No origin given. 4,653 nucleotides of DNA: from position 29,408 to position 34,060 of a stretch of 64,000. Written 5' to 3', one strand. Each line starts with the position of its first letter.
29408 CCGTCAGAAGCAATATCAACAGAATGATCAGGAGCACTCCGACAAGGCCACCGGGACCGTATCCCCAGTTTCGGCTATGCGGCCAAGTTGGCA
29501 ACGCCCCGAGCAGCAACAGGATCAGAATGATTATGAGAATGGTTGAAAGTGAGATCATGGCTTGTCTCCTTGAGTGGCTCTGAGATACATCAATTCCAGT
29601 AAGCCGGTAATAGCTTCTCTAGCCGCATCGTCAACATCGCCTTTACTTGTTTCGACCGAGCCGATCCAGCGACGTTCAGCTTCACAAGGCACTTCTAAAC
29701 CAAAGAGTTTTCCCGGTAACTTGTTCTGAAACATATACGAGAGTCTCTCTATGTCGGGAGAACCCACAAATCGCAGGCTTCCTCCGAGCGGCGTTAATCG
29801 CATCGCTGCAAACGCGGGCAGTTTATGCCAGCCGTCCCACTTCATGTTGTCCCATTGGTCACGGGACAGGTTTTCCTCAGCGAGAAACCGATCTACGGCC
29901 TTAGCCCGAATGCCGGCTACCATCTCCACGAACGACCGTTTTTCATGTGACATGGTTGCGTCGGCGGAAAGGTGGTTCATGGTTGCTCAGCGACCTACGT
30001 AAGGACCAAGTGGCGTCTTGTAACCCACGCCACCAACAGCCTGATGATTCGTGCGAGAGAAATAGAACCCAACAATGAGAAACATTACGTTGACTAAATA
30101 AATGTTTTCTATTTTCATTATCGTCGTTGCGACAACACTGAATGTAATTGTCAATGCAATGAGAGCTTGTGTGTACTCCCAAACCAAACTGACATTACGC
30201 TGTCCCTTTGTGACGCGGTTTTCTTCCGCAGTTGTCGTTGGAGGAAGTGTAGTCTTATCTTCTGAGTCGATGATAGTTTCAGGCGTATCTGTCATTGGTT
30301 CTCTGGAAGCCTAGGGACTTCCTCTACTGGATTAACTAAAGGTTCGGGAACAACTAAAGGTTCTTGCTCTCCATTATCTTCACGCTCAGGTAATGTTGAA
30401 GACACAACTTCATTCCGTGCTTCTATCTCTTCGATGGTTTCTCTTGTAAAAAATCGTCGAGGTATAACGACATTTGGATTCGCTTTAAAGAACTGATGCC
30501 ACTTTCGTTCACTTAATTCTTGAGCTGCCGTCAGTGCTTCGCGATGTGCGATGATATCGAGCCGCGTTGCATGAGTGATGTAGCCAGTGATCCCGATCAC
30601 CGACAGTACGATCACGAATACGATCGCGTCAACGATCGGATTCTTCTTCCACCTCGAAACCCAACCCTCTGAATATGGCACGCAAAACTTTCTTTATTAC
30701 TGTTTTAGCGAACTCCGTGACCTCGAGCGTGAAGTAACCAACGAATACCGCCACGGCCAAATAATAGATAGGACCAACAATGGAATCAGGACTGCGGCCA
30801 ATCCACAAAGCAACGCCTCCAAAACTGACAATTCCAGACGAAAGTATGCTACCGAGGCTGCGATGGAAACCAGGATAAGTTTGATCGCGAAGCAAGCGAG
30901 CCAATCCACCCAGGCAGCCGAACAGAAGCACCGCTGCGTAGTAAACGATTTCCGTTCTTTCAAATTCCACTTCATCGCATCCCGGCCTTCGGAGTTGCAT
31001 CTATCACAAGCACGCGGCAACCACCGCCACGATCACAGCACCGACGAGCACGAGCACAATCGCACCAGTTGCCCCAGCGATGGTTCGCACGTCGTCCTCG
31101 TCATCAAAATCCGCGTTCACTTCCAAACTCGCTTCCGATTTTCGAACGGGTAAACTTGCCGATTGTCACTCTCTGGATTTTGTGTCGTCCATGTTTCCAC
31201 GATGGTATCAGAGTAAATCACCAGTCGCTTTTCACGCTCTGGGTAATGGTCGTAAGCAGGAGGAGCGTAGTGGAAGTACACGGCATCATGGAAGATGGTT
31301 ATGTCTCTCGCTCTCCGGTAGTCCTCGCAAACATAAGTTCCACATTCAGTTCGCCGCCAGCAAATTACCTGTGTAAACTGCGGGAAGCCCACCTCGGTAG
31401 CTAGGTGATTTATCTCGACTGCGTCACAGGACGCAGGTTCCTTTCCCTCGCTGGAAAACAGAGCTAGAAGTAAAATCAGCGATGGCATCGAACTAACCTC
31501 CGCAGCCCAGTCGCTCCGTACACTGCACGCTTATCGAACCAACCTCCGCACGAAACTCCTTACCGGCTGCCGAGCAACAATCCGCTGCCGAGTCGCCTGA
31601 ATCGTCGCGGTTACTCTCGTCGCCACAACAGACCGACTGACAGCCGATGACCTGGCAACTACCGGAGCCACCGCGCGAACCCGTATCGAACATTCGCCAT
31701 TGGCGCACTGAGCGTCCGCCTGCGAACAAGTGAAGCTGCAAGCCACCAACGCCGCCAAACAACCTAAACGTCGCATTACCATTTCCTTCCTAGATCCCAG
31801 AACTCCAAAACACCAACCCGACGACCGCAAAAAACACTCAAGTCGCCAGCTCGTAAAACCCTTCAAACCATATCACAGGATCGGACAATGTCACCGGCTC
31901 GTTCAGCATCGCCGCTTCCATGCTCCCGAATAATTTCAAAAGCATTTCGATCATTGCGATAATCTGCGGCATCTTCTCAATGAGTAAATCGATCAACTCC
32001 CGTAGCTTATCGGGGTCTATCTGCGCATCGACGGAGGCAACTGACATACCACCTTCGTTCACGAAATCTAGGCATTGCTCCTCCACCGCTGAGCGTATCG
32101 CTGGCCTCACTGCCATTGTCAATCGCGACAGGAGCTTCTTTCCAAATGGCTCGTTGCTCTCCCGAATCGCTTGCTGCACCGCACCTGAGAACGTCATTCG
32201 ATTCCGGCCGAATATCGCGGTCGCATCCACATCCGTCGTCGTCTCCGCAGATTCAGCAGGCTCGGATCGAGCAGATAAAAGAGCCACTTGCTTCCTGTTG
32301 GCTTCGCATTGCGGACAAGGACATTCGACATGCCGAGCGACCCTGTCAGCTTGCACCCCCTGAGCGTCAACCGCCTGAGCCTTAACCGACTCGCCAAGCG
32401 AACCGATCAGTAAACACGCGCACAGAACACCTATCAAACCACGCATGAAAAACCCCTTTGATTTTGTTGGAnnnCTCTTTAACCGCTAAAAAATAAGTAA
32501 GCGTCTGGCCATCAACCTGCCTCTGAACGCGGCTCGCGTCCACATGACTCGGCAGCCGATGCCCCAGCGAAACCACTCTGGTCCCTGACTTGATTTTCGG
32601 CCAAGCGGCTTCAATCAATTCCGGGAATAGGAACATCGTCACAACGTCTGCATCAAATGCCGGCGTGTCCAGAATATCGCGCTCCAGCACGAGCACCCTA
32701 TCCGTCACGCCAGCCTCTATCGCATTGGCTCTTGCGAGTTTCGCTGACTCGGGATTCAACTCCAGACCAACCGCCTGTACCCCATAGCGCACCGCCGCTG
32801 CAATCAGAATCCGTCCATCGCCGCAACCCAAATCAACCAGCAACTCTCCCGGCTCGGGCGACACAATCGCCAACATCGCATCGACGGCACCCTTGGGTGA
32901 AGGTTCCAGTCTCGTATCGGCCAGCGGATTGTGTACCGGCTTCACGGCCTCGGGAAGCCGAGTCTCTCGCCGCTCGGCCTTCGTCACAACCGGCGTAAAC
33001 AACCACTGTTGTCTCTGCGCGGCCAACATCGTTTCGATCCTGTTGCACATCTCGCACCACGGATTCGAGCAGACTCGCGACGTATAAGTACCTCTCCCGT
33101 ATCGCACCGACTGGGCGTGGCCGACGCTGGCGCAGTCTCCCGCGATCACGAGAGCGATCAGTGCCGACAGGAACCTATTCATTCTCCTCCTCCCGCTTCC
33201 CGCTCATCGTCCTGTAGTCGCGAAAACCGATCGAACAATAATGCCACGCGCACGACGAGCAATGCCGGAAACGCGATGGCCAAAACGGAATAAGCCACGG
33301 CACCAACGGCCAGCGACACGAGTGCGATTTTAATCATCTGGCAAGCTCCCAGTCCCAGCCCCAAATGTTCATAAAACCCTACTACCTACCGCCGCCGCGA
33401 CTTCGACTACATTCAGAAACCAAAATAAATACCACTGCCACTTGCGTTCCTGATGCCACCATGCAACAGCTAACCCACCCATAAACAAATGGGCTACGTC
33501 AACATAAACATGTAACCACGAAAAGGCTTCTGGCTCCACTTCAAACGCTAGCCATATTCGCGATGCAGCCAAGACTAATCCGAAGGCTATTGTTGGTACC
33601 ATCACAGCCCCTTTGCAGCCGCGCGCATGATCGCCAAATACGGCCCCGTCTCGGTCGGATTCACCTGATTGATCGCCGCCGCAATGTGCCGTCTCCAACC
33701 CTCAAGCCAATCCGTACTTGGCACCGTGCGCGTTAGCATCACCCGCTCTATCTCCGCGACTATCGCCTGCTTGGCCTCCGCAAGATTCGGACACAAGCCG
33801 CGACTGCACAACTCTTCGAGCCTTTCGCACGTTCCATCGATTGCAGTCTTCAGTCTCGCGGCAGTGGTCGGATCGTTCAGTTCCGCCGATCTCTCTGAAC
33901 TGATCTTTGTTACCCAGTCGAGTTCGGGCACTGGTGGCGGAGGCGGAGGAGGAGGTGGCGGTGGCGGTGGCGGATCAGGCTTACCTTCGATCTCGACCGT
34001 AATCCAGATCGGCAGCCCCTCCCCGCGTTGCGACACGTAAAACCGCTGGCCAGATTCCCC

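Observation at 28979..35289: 6-kb island of about 15 exported or membrane proteins headed by a cytoplasmic-looking subtilase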

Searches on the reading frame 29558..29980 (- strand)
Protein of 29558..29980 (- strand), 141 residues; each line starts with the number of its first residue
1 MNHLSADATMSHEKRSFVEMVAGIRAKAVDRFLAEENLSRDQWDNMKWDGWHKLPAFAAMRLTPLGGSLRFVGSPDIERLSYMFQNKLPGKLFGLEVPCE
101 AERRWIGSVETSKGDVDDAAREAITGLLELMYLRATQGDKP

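Call 7: search_protein_families(library=pfam, proteins=[window:29558-29980:-], max_evalue=0.1)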
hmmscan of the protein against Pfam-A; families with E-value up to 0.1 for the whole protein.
window:29558-29980:- (141 aa): 0 families

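Call 10: search_protein_families(library=phrogs, proteins=[window:29558-29980:-], max_evalue=0.01)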
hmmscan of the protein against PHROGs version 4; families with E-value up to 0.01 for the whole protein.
window:29558-29980:- (141 aa): 0 families

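Call 84: search_protein_families(library=padloc, proteins=[window:29558-29980:-], max_evalue=0.01)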
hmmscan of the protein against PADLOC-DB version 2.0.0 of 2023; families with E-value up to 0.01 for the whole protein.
window:29558-29980:- (141 aa): 0 families

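Call 85: search_protein_families(library=ncbifam, proteins=[window:29558-29980:-], max_evalue=0.01)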
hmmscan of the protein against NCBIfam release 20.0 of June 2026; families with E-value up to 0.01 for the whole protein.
window:29558-29980:- (141 aa): 0 families

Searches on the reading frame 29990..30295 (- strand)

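Call 7: search_protein_families(library=pfam, proteins=[window:29990-30295:-], max_evalue=0.1)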
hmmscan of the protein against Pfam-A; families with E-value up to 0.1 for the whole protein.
window:29990-30295:- (102 aa): 0 families

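Call 10: search_protein_families(library=phrogs, proteins=[window:29990-30295:-], max_evalue=0.01)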
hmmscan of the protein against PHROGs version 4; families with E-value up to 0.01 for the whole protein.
window:29990-30295:- (102 aa): 1 family
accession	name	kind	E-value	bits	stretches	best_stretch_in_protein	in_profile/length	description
phrog_9646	-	unknown function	0.0081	17.1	1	38-80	70-115/130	-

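Call 85: search_protein_families(library=ncbifam, proteins=[window:29990-30295:-], max_evalue=0.01)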
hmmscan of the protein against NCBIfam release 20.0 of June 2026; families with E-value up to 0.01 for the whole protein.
window:29990-30295:- (102 aa): 1 family
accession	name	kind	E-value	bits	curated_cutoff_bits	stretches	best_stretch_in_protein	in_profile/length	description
NF010117.0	PRK13591.1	equivalog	0.0059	15.7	238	1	43-82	100-138/307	prenyltransferase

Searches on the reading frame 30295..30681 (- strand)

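Call 7: search_protein_families(library=pfam, proteins=[window:30295-30681:-], max_evalue=0.1)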
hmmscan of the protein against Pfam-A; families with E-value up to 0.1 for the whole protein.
window:30295-30681:- (129 aa): 1 family
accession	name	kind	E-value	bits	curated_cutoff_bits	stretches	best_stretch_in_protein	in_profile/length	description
PF04999.18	FtsL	-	0.018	15.5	22.9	1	12-63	11-60/97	Cell division protein FtsL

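Call 10: search_protein_families(library=phrogs, proteins=[window:30295-30681:-], max_evalue=0.01)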
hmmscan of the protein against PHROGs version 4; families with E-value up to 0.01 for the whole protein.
window:30295-30681:- (129 aa): 0 families

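Call 84: search_protein_families(library=padloc, proteins=[window:30295-30681:-], max_evalue=0.01)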
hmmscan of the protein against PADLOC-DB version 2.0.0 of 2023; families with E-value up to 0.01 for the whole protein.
window:30295-30681:- (129 aa): 0 families

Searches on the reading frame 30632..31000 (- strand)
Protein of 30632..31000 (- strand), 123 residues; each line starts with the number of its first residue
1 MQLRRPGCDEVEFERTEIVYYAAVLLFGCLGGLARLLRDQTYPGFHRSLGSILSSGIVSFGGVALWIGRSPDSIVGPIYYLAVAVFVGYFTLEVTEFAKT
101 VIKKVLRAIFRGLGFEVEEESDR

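Call 6: search_protein_families(library=pfam, proteins=[window:30632-31000:-], max_evalue=0.1)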
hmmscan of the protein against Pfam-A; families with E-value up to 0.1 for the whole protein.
window:30632-31000:- (123 aa): 1 family
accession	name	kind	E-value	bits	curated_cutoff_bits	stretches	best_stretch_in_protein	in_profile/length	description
PF16083.10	Phage_holin_3_3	-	0.048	14.2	28.4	0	24-60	3-39/78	LydA holin phage, holin superfamily III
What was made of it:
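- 30629..31000 (-): g10: 3-TM protein with a charged C-terminus (holin-like architecture). The probable start is GTG 30970. Pfam Phage_holin_3_3 at E 0.048 is not significant (call 6).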

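Call 9: search_protein_families(library=phrogs, proteins=[window:30632-31000:-], max_evalue=0.01)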
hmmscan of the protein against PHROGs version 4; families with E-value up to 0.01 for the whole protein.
window:30632-31000:- (123 aa): 0 families

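Call 84: search_protein_families(library=padloc, proteins=[window:30632-31000:-], max_evalue=0.01)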
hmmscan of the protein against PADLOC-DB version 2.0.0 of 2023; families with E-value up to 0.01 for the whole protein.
window:30632-31000:- (123 aa): 0 families

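Call 85: search_protein_families(library=ncbifam, proteins=[window:30632-31000:-], max_evalue=0.01)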
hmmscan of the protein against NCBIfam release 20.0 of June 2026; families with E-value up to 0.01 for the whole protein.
window:30632-31000:- (123 aa): 0 families

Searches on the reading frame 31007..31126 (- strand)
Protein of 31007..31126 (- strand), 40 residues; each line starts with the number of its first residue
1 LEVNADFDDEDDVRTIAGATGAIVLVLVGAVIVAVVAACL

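Call 6: search_protein_families(library=pfam, proteins=[window:31007-31126:-], max_evalue=0.1)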
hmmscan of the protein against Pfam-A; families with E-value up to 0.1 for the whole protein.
window:31007-31126:- (40 aa): 1 family
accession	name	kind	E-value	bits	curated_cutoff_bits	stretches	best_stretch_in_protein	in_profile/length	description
PF12301.13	CD99L2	-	0.075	13.7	34.4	1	4-31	106-133/170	CD99 antigen like protein 2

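Call 9: search_protein_families(library=phrogs, proteins=[window:31007-31126:-], max_evalue=0.01)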
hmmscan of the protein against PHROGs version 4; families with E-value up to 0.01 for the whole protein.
window:31007-31126:- (40 aa): 0 families

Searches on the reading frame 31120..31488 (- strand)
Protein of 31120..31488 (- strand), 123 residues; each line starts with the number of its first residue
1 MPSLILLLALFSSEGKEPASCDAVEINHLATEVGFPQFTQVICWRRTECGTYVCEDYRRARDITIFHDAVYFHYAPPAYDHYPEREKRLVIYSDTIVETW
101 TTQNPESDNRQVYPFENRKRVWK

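Call 6: search_protein_families(library=pfam, proteins=[window:31120-31488:-], max_evalue=0.1)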
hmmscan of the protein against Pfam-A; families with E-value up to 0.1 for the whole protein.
window:31120-31488:- (123 aa): 0 families

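Call 9: search_protein_families(library=phrogs, proteins=[window:31120-31488:-], max_evalue=0.01)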
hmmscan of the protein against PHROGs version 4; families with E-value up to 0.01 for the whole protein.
window:31120-31488:- (123 aa): 0 families

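Call 84: search_protein_families(library=padloc, proteins=[window:31120-31488:-], max_evalue=0.01)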
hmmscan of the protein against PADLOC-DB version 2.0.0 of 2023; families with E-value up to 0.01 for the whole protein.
window:31120-31488:- (123 aa): 0 families

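Call 85: search_protein_families(library=ncbifam, proteins=[window:31120-31488:-], max_evalue=0.01)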
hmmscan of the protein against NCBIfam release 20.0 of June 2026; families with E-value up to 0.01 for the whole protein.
window:31120-31488:- (123 aa): 0 families

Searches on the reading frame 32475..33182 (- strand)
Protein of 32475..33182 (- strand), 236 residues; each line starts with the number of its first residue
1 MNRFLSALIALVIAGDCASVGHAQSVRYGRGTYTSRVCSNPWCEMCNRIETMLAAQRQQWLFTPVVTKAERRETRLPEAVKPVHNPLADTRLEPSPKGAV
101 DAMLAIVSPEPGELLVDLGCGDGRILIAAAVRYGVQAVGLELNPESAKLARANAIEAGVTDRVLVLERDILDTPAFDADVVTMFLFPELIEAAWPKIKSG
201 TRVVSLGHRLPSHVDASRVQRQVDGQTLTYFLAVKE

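Call 6: search_protein_families(library=pfam, proteins=[window:32475-33182:-], max_evalue=0.1)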
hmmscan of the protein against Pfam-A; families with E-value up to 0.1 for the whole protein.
window:32475-33182:- (236 aa): 14 families
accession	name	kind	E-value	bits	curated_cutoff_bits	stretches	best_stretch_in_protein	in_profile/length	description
PF02353.26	CMAS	-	2.7e-09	37.2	27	1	89-183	40-134/273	Mycolic acid cyclopropane synthetase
PF13649.12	Methyltransf_25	-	6.4e-09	36.8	27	1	116-186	2-74/97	Methyltransferase domain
PF13847.12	Methyltransf_31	-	2.4e-07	31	27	1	113-183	5-80/145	Methyltransferase domain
PF08241.18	Methyltransf_11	-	9.2e-07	29.9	21.2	1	116-194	1-77/95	Methyltransferase domain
PF08242.18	Methyltransf_12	-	1.7e-05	25.9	30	1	116-186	1-74/98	Methyltransferase domain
PF06325.19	PrmA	-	0.00013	22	22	1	111-192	161-241/296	Ribosomal protein L11 methyltransferase (PrmA)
PF08123.19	DOT1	-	0.00013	22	23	1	103-155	34-87/205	Histone methylation protein DOT1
PF13489.12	Methyltransf_23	-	0.00072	19.8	27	1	109-184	20-88/164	Methyltransferase domain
PF05175.20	MTS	-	0.00085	19.4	23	1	106-181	26-102/170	Methyltransferase small domain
PF07021.18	MetW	-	0.0011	19.1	21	1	110-150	12-52/193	Methionine biosynthesis protein MetW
PF02475.24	TRM5-TYW2_MTfase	-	0.004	17.6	28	1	110-185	35-112/164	TRM5/TYW2 methyltransferase domain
PF01170.24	UPF0020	-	0.014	15.5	22.3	0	102-174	19-116/197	RMKL-like, methyltransferase domain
PF02384.22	N6_Mtase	-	0.047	13.4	20.4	1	96-177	31-121/311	N-6 DNA Methylase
PF13679.12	Methyltransf_32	-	0.05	14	27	1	108-170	22-89/143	Methyltransferase domain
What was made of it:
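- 32472..33182 (-): g05: methyltransferase, 236 aa, with an N-terminal signal peptide or anchor and the motif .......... Pfam Methyltransf_25 and CMAS (call 6).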

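Call 9: search_protein_families(library=phrogs, proteins=[window:32475-33182:-], max_evalue=0.01)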
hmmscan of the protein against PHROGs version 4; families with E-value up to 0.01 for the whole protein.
window:32475-33182:- (236 aa): 3 families
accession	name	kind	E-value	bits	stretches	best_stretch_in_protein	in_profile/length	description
phrog_4752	-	other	0.00036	20.9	1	109-185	49-129/241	tRNA methyltransferase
phrog_2713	-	unknown function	0.0019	18.3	1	96-181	197-294/520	-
phrog_22502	-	other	0.0074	17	1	99-178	60-137/276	methyltransferase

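Call 84: search_protein_families(library=padloc, proteins=[window:32475-33182:-], max_evalue=0.01)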
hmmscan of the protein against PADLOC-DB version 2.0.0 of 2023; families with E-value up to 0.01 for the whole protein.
window:32475-33182:- (236 aa): 6 families
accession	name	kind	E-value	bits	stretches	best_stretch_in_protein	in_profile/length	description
PDLC04134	mad2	-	2.9e-16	57.4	1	94-206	274-395/492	mads_2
PDLC03222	MTase_II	-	6.1e-07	26.4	1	113-185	156-229/602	Type II methyltransferase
PDLC03018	MTase_I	-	0.0014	15.1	1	96-134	312-349/749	Type I methyltransferase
PDLC03293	MTase_II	-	0.0023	14.7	1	95-151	21-79/427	Type II methyltransferase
PDLC03026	MTase_I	-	0.0047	14.1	1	96-153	148-206/487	Type I methyltransferase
PDLC03339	MTase_II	-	0.0058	13.4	1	103-161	222-277/399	Type II methyltransferase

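Call 85: search_protein_families(library=ncbifam, proteins=[window:32475-33182:-], max_evalue=0.01)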
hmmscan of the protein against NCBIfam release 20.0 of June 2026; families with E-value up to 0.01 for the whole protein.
window:32475-33182:- (236 aa): 29 families (the best 25 are shown)
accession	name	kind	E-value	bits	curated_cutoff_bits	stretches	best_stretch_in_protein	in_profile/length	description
NF041081.1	prot_lys_mtase_Arch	equivalog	3.2e-22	79.1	200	1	103-222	1-125/142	protein-lysine N-methyltransferase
NF040703.1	cyclopro_CfaB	exception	1.1e-07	31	650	1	110-184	158-234/393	C17 cyclopropane fatty acid synthase CfaB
TIGR02469.1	CbiT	equivalog_domain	1.8e-07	31.5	78.3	1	103-204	11-119/124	precorrin-6Y C5,15-methyltransferase (decarboxylating) subunit CbiT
NF050150.1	RiPP_MTase_ApyS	equivalog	5.6e-07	29.1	400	1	95-171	125-202/323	RiPP biosynthesis methyltransferase ApyS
TIGR00406.1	prmA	equivalog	7.3e-07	28.9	183.15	1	111-197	159-245/288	50S ribosomal protein L11 methyltransferase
NF043040.1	corrin_prot_MT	hypoth_equivalog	1.5e-06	27.8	180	1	109-189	39-123/216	corrinoid protein-associated methyltransferase CpaM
NF001556.0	PRK00377.1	equivalog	1.7e-06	27.9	238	1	111-204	40-142/198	cobalt-precorrin-6Y C(15)-methyltransferase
NF045667.1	MTase_DVU1556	equivalog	1.9e-06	27.5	155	1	100-154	11-65/213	DVU_1556 family methyltransferase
TIGR04543.1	ketoArg_3Met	equivalog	3.9e-06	26.2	425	1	109-174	147-213/336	2-ketoarginine methyltransferase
TIGR03534.1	RF_mod_PrmC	equivalog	4.1e-06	26.5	199.1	1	100-173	77-150/253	peptide chain release factor N(5)-glutamine methyltransferase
NF041943.1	GPPMT_Stmyces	equivalog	9.7e-06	25.6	400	1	110-176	76-142/272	geranyl diphosphate 2-C-methyltransferase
NF001790.0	PRK00517.3-3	equivalog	9.8e-06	25.1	269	1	110-189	121-203/262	50S ribosomal protein L11 methyltransferase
NF008686.0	PRK11705.1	equivalog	2e-05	23.8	400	1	109-160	165-216/383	cyclopropane fatty acyl phospholipid synthase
NF040660.1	mycolic_MTase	equivalog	7.6e-05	22.4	390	1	99-151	48-100/283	cyclopropane mycolic acid synthase family methyltransferase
NF011527.0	PRK14968.1-1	equivalog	9.2e-05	22.2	242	1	105-177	28-100/192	putative methyltransferase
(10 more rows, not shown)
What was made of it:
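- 32472..33182 (-): Best NCBIfam hit is protein-lysine N-methyltransferase, 3e-22, below the cutoff (call 85).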

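Call 101: find_related_loci(query=window:32475-33182:-, collection=viral_contigs, flank=8000)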
Query window:32475-33182:- (236 aa) in viral_contigs; peptide patterns used: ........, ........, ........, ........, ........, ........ (x = any residue, [..] = any of these).
13 stretches matched a pattern; 1 encode a relative of the query (tblastn E <= 1e-3); 1 distinct loci.
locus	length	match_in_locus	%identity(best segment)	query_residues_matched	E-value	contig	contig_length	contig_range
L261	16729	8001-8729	35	23-218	4e-38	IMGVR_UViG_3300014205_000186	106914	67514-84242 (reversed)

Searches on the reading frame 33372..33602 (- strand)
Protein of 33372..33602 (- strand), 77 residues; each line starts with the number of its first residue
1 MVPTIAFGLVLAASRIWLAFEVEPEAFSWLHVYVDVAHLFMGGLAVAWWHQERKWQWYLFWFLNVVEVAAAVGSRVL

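Call 6: search_protein_families(library=pfam, proteins=[window:33372-33602:-], max_evalue=0.1)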
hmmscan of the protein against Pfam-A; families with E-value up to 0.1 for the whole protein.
window:33372-33602:- (77 aa): 1 family
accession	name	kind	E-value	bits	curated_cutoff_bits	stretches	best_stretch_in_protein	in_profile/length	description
PF12670.12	DUF3792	-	0.0042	17.7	31.3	1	5-57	15-67/115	Protein of unknown function (DUF3792)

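Call 9: search_protein_families(library=phrogs, proteins=[window:33372-33602:-], max_evalue=0.01)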
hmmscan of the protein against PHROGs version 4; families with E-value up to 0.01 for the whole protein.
window:33372-33602:- (77 aa): 0 families

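Call 88: search_dna_similar(query=window:33372-33602:-, collection=phages, mode=protein, max_evalue=0.001, max_rows=20)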
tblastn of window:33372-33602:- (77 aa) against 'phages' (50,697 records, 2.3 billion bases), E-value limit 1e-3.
No match.

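Call 100: find_related_loci(query=window:33372-33602:-, collection=viral_contigs, flank=8000)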
Query window:33372-33602:- (77 aa) in viral_contigs; peptide patterns used: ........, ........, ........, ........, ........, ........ (x = any residue, [..] = any of these).
5 stretches matched a pattern; 4 encode a relative of the query (tblastn E <= 1e-3); 4 distinct loci.
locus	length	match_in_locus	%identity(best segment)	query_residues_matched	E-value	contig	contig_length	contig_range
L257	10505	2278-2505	62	1-76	9e-31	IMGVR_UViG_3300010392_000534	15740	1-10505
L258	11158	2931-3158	62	1-76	9e-31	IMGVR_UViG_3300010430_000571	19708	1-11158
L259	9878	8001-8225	55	1-75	6e-26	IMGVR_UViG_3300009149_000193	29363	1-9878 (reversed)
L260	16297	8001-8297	46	4-76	4e-23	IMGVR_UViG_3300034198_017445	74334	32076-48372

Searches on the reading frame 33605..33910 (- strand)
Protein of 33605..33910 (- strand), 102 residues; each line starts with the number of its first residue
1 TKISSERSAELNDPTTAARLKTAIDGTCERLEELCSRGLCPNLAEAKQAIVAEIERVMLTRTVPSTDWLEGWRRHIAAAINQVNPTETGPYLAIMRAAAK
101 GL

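Call 89: search_dna_similar(query=window:33605-33910:-, collection=phages, mode=protein, max_evalue=0.001, max_rows=20)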
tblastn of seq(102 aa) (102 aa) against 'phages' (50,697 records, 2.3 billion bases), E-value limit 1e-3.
No match.
